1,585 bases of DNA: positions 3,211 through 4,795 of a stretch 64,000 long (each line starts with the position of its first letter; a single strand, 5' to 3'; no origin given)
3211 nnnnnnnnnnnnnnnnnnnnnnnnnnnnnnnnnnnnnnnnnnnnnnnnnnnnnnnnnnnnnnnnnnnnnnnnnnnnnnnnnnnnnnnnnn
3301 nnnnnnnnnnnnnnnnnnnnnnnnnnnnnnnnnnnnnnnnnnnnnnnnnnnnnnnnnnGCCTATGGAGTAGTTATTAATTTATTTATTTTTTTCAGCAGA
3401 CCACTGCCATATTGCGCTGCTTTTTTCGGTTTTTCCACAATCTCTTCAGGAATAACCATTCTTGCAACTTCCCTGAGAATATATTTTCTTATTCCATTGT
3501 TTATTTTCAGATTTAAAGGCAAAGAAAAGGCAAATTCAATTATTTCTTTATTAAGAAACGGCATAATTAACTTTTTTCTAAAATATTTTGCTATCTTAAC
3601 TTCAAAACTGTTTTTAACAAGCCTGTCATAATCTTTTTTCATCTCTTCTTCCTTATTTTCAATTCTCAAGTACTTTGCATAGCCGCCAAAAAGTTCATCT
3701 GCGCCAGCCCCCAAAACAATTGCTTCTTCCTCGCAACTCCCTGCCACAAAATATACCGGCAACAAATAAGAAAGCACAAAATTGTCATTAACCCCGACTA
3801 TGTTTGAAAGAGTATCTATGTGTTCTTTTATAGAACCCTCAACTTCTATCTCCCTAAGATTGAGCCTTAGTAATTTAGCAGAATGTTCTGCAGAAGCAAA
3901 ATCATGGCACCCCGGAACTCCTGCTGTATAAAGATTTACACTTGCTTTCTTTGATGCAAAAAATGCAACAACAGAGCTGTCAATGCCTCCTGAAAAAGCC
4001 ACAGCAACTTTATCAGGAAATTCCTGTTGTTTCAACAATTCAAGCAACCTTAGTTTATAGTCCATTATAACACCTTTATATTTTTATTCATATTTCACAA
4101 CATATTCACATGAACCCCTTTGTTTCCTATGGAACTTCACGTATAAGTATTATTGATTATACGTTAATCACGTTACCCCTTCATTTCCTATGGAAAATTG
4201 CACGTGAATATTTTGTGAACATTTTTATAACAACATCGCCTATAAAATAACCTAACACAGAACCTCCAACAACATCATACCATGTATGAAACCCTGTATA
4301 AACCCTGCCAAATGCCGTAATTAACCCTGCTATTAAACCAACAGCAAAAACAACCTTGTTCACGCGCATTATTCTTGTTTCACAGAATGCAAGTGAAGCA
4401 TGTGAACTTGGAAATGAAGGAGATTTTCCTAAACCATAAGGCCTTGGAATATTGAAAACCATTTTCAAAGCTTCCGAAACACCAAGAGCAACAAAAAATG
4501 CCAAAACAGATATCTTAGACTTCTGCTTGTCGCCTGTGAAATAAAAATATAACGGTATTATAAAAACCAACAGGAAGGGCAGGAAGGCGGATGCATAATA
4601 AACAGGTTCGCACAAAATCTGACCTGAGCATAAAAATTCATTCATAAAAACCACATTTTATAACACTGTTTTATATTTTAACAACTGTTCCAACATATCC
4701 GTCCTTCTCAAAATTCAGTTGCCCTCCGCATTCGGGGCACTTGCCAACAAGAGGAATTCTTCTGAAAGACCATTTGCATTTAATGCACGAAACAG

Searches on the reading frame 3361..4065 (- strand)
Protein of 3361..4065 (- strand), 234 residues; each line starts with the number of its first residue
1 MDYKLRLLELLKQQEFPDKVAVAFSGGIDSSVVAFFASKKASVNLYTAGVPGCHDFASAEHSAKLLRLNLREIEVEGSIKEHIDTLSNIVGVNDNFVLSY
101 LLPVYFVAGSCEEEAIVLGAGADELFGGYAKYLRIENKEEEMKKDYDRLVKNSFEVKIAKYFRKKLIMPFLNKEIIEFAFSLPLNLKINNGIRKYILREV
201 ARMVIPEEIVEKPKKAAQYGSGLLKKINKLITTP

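Call 26: search_protein_families(library=ncbifam, proteins=[window:3361-4065:-], max_evalue=0.0001)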
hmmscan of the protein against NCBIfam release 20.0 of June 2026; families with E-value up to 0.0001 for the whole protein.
window:3361-4065:- (234 aa): 8 families
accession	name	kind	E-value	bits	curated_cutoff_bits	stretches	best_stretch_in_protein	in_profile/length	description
TIGR01536.1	asn_synth_AEB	equivalog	2.1e-31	109.5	267.1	2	18-142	253-384/517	asparagine synthase (glutamine-hydrolyzing)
NF006949.0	PRK09431.1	equivalog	3.2e-20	72.2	499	1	20-223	230-459/554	asparagine synthase B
TIGR03104.1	trio_amidotrans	equivalog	5.7e-15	54.6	570.1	2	168-214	473-518/589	N-acetylglutaminylglutamine amidotransferase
TIGR03108.1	eps_aminotran_1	hypoth_equivalog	3.1e-13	49.3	816.9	1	23-154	264-398/628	XrtA/PEP-CTERM system amidotransferase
NF033535.1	lass_lactam_cya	exception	1.8e-08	33.4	525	1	153-216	531-596/668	lasso peptide isopeptide bond-forming cyclase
TIGR00268.2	TIGR00268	equivalog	4.2e-06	26.2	150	1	18-77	14-78/259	ATP-dependent sacrificial sulfur transferase LarE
NF011155.0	PRK14561.1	equivalog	1.5e-05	24.7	207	1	19-82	2-65/195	hypothetical protein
NF010587.0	PRK13980.1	equivalog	2.2e-05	23.8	255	0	18-129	32-149/267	NAD+ synthase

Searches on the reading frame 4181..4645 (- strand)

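Call 26: search_protein_families(library=ncbifam, proteins=[window:4181-4645:-], max_evalue=0.0001)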
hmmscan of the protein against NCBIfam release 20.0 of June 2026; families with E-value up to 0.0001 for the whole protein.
window:4181-4645:- (154 aa): 2 families
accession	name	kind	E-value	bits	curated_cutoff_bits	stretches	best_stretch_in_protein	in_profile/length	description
NF047884.1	UdeprDiPSep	equivalog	8.2e-10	38.9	250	1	30-142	61-186/188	undecaprenyl-diphosphatase SepP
NF008813.0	PRK11837.1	equivalog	8.4e-05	22.6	229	0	47-134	65-163/202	undecaprenyl-diphosphate phosphatase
